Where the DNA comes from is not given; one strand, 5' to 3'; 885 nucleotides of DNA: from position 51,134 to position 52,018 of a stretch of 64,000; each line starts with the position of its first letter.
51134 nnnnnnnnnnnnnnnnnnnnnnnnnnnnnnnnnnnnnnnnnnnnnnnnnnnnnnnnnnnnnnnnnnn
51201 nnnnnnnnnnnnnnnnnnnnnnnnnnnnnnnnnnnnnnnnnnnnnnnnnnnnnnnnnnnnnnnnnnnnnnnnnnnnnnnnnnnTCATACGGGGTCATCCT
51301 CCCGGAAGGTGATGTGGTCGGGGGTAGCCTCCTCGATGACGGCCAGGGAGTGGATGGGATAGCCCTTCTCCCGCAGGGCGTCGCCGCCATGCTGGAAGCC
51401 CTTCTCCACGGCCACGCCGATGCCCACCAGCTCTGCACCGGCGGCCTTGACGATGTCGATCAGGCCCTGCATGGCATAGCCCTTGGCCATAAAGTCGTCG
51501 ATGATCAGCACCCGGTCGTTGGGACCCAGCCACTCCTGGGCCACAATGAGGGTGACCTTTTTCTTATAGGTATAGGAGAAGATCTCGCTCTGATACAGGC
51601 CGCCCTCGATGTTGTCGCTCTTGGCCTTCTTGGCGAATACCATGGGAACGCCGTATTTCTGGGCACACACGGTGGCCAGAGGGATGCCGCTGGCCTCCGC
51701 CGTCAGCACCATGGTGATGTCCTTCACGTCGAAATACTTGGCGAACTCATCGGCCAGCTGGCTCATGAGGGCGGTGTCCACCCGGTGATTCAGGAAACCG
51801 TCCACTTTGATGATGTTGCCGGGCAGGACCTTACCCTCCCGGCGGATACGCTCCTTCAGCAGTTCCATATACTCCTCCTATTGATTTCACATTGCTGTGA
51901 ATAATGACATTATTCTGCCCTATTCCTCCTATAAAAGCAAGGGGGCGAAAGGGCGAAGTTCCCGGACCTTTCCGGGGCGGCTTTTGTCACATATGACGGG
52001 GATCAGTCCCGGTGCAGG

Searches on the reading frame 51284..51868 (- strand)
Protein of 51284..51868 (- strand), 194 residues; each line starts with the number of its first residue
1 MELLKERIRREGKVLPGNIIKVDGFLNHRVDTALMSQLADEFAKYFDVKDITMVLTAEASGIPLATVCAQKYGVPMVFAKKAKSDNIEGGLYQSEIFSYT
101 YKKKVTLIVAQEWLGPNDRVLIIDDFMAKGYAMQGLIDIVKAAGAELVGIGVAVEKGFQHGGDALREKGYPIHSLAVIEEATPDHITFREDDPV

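Call 63: find_encoding_contigs(protein=window:51284-51868:-, flank=2000, max_places=10)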
Protein window:51284-51868:- (194 aa): 26 contigs read that carry it; 10 places shown.
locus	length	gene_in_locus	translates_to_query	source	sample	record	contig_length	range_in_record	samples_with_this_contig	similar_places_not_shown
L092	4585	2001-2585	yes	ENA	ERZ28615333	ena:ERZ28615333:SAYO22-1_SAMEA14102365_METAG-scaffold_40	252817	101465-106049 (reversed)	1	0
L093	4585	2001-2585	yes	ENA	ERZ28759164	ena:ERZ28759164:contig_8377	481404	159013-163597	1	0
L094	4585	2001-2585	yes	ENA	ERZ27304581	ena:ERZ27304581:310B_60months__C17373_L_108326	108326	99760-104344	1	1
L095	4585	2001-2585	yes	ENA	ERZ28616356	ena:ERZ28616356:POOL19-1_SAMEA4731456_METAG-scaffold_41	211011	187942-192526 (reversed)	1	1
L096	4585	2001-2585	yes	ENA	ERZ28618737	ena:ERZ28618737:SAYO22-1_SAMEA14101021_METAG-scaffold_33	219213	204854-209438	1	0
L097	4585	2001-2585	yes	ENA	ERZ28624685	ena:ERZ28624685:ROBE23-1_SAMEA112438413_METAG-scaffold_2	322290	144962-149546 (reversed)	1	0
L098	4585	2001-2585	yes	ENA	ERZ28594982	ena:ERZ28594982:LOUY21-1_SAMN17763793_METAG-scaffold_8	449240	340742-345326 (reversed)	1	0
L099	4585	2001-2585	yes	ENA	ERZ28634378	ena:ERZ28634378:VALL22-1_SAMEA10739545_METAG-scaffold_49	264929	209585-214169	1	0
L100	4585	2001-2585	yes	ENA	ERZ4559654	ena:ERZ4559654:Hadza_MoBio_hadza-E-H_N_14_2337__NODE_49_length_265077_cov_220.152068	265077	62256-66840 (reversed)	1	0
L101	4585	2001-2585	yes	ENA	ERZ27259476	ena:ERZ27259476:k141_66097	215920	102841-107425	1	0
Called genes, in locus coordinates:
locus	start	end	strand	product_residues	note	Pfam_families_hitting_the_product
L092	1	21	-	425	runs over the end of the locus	PF08245:Mur_ligase_M, PF02875:Mur_ligase_C, PF27239:FOL3_C (weak)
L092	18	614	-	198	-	PF07694:5TM-5TMR_LYT (weak), PF07155:ECF-ribofla_trS, PF09515:Thia_YuaJ (weak), PF12822:ECF_trnsprt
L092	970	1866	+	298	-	PF00126:HTH_1, PF03466:LysR_substrate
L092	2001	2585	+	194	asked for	PF00156:Pribosyltran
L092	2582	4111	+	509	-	PF00117:GATase, PF07722:Peptidase_C26, PF02540:NAD_synthase (faint), PF03054:tRNA_Me_trans (faint), PF00958:GMP_synt_C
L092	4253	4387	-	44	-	-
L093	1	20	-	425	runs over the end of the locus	PF08245:Mur_ligase_M, PF02875:Mur_ligase_C, PF27239:FOL3_C (weak)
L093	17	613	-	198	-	PF07694:5TM-5TMR_LYT (weak), PF07155:ECF-ribofla_trS, PF09515:Thia_YuaJ (weak), PF12822:ECF_trnsprt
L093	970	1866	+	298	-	PF00126:HTH_1, PF03466:LysR_substrate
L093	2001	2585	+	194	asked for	PF00156:Pribosyltran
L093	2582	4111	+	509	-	PF00117:GATase, PF07722:Peptidase_C26, PF02540:NAD_synthase (faint), PF03054:tRNA_Me_trans (faint), PF00958:GMP_synt_C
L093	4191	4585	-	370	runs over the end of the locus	PF14657:Arm-DNA-bind_4, PF14659:Phage_int_SAM_3, PF00589:Phage_integrase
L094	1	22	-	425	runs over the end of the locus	PF08245:Mur_ligase_M, PF02875:Mur_ligase_C, PF27239:FOL3_C (weak)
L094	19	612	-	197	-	PF07694:5TM-5TMR_LYT (weak), PF07155:ECF-ribofla_trS, PF12822:ECF_trnsprt, PF09515:Thia_YuaJ (weak)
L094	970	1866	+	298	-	PF00126:HTH_1, PF03466:LysR_substrate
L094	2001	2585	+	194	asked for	PF00156:Pribosyltran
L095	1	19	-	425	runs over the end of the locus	PF08245:Mur_ligase_M, PF02875:Mur_ligase_C, PF27239:FOL3_C (weak)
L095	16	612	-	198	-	PF07694:5TM-5TMR_LYT (weak), PF07155:ECF-ribofla_trS, PF09515:Thia_YuaJ (weak), PF12822:ECF_trnsprt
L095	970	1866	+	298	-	PF00126:HTH_1, PF03466:LysR_substrate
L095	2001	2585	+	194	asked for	PF00156:Pribosyltran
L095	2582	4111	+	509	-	PF00117:GATase, PF07722:Peptidase_C26, PF02540:NAD_synthase (faint), PF03054:tRNA_Me_trans (faint), PF00958:GMP_synt_C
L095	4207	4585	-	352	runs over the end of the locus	PF14657:Arm-DNA-bind_4, PF14659:Phage_int_SAM_3, PF00589:Phage_integrase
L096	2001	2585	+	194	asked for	PF00156:Pribosyltran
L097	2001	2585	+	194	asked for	PF00156:Pribosyltran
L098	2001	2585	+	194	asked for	PF00156:Pribosyltran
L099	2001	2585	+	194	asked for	PF00156:Pribosyltran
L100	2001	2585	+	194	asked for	PF00156:Pribosyltran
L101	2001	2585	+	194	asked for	PF00156:Pribosyltran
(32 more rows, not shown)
